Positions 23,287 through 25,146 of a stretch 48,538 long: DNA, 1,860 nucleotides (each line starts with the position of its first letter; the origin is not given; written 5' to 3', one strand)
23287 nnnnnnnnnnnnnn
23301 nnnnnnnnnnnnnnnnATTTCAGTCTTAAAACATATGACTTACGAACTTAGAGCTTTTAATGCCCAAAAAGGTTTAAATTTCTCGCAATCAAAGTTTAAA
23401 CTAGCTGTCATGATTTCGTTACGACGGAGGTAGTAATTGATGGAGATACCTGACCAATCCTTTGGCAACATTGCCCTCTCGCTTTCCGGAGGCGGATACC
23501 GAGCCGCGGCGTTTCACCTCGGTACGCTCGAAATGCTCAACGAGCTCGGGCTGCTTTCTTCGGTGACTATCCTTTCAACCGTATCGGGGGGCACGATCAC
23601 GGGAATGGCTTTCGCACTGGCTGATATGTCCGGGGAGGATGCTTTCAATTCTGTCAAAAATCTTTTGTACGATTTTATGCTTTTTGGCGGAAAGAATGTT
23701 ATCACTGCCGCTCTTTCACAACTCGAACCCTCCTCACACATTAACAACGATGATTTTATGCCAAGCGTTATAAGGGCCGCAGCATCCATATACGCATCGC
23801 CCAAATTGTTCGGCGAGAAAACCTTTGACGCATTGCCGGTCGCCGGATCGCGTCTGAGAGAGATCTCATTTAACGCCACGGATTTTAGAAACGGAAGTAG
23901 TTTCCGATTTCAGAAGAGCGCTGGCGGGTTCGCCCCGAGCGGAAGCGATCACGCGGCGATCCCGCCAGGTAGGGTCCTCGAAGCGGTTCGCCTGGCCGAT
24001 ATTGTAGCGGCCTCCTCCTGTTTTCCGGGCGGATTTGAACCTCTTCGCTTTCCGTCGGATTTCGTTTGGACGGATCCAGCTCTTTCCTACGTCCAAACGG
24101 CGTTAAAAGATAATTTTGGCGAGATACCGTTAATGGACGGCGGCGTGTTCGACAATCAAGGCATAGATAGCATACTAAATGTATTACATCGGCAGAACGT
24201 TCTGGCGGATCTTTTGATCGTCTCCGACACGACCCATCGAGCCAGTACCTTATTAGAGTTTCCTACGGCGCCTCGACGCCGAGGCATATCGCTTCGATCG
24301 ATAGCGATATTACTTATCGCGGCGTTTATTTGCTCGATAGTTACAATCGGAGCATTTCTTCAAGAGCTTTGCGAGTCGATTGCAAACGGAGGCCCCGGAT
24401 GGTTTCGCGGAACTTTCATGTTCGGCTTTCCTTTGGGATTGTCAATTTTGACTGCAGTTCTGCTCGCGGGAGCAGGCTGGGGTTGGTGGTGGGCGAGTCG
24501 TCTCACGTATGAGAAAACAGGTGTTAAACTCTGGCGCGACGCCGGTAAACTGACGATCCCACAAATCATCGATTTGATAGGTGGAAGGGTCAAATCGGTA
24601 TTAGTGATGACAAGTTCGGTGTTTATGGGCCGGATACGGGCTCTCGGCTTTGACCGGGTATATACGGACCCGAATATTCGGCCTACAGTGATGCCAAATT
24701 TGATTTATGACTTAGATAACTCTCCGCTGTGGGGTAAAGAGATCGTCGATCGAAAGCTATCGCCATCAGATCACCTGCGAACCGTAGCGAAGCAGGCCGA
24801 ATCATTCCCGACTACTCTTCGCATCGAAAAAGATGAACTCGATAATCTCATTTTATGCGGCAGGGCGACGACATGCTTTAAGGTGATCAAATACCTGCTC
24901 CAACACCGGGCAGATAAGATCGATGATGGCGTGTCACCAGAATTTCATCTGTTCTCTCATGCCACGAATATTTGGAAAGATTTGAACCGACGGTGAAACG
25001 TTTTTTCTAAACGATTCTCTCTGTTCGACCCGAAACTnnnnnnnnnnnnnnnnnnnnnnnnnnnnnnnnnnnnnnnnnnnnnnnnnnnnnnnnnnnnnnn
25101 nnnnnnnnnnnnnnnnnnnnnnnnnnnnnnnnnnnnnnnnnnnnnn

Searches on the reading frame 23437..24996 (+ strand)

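Call 9: search_protein_families(library=pfam, max_evalue=0.001, proteins=[window:23437-24996:+])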
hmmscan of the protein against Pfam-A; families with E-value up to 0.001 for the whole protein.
window:23437-24996:+ (519 aa): 1 family
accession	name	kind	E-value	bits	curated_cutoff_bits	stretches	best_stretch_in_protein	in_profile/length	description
PF01734.28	Patatin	-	2.9e-14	54.1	27.7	1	14-244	1-188/191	Patatin-like phospholipase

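Call 101: search_protein_families(library=padloc, max_evalue=0.001, proteins=[window:23437-24996:+])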
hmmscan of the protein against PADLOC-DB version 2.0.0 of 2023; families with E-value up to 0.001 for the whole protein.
window:23437-24996:+ (519 aa): 0 families
